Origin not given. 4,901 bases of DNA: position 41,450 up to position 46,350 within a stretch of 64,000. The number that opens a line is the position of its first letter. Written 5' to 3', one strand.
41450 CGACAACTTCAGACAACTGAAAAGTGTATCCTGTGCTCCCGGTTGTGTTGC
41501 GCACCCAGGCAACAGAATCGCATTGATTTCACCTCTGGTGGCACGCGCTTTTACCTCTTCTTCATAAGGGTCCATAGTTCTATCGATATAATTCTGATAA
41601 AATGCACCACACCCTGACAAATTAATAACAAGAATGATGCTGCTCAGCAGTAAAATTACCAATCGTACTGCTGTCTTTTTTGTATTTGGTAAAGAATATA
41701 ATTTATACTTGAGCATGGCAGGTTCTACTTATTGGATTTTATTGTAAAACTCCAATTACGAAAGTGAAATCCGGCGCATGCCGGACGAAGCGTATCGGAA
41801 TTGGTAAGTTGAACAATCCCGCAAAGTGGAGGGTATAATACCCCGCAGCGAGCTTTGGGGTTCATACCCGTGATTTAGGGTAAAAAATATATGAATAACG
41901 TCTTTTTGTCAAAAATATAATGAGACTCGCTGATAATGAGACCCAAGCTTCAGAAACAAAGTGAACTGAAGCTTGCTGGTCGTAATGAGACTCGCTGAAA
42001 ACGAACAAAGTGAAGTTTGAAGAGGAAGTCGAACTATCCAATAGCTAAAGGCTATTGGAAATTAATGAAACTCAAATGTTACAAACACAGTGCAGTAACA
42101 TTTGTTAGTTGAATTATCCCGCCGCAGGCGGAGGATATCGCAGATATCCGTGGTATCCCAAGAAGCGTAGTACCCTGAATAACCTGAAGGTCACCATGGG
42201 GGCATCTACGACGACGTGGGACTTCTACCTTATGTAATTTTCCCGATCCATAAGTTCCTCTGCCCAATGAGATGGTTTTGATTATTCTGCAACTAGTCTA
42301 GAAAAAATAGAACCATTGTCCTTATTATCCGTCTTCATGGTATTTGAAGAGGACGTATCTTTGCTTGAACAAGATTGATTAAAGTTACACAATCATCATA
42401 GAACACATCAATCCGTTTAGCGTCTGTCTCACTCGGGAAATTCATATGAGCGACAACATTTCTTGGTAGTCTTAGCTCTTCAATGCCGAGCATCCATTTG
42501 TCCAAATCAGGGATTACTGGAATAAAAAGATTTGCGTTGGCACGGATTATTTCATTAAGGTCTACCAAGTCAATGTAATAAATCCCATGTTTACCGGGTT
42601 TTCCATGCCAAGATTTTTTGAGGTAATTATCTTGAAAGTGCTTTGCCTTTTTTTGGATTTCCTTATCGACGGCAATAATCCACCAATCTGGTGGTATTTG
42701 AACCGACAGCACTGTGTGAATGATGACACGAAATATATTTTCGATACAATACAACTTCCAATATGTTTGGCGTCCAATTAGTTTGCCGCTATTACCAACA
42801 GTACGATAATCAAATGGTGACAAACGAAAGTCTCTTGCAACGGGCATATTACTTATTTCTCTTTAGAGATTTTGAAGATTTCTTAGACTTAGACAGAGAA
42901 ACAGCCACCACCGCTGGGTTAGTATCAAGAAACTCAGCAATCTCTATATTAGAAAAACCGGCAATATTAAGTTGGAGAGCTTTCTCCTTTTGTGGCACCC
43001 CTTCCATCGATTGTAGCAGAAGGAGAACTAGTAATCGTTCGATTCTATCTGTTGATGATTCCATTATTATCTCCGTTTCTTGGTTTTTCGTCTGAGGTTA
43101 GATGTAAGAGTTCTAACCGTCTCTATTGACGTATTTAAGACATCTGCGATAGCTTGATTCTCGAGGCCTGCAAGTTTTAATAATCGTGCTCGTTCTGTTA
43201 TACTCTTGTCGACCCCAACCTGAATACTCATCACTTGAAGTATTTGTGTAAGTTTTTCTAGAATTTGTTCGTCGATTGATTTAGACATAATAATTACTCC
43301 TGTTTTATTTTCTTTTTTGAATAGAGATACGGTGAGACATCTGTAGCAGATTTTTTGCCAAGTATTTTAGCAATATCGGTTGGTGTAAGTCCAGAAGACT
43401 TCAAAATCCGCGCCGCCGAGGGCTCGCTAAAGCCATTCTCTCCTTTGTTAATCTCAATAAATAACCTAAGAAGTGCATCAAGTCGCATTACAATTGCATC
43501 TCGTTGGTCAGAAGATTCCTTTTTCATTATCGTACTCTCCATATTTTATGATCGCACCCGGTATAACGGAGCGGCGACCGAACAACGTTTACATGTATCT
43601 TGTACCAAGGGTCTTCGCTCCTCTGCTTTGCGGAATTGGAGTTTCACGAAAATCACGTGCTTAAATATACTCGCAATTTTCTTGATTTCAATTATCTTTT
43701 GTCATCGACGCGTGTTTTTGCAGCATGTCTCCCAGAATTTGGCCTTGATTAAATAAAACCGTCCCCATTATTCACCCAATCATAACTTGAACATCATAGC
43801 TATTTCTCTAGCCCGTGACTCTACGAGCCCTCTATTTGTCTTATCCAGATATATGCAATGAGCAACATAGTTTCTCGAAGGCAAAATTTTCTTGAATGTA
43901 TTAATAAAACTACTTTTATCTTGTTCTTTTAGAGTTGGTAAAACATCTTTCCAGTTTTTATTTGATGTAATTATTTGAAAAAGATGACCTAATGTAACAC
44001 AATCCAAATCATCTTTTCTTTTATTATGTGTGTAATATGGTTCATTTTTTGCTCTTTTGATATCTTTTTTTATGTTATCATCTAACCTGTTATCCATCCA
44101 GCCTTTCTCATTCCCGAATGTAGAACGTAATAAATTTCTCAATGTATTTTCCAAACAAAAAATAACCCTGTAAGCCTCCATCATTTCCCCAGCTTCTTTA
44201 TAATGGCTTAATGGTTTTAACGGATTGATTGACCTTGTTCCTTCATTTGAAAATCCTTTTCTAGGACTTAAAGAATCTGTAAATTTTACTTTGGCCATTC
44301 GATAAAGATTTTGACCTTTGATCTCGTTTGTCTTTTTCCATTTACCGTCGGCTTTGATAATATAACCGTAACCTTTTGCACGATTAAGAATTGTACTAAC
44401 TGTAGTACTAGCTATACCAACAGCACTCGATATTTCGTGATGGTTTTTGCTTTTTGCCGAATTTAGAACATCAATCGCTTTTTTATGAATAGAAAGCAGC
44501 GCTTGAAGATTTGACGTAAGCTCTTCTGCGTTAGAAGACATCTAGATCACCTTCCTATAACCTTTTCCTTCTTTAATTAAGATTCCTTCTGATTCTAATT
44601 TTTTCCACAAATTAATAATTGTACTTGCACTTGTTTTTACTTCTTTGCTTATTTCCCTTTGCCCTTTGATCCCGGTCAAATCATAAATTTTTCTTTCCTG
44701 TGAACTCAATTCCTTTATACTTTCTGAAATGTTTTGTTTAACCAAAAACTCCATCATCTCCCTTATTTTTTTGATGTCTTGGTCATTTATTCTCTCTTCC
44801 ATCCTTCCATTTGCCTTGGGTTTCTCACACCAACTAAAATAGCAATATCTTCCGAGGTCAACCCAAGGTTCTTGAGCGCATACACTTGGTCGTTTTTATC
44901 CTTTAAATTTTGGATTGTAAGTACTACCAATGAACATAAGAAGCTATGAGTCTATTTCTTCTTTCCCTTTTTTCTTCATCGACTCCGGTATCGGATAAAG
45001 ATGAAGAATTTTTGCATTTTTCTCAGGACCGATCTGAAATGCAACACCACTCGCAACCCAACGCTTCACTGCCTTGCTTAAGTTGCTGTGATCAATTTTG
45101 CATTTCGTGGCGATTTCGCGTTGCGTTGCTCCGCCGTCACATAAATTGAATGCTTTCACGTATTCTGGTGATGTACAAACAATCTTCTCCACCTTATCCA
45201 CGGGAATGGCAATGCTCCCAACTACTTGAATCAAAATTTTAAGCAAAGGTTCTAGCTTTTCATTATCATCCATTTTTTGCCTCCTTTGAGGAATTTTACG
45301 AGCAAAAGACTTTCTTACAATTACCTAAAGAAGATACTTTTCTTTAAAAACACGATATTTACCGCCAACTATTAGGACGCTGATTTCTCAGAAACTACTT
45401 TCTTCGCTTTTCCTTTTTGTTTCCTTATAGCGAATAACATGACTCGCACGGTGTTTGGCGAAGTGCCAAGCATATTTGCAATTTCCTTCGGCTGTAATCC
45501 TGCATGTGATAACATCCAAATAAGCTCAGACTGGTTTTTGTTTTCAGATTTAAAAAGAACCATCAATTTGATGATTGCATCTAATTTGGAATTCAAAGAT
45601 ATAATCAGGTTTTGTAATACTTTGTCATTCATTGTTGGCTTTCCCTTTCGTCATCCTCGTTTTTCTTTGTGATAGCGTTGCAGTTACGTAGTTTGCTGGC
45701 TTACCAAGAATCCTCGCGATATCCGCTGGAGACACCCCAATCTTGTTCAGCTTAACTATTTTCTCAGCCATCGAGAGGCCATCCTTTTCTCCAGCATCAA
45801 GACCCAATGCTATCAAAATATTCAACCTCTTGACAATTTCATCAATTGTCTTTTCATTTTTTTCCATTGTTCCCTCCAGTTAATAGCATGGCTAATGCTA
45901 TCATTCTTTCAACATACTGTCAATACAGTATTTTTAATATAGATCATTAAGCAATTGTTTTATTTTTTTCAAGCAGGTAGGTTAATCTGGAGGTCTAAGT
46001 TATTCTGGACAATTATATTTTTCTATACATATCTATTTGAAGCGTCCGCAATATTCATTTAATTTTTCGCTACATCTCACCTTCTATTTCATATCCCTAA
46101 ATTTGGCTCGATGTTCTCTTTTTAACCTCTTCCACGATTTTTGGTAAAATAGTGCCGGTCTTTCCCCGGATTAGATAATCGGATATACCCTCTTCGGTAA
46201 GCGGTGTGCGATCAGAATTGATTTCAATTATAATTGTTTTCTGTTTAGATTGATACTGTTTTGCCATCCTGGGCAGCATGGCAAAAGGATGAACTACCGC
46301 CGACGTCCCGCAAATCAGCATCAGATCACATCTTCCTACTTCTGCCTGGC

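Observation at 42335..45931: Two HEPN (R-x4-H) genes embedded in an array of five paralogous mini-HTH genes and three winged-HTH modules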

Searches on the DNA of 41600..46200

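Call 86: search_rna_families(source=window, start=41600, end=46200, threshold=evalue, max_evalue=1)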
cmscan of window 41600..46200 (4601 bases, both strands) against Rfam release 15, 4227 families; matches with E-value up to 1: 3.
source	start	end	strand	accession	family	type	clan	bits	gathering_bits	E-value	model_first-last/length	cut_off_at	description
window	45202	45344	-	RF01443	S_pombe_snR91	Gene; snRNA; snoRNA; HACA-box;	-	28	50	0.059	1-144/144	no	small nucleolar RNA snR91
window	44993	45035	+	RF01526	ceN106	Gene; snRNA; snoRNA; CD-box;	-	23.3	60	0.17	1-77/77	no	C. elegans snoRNA ceN106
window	41642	41674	-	RF03299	mir-1000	Gene; miRNA;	-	19.7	50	0.94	21-54/72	no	mir-1000 microRNA precursor family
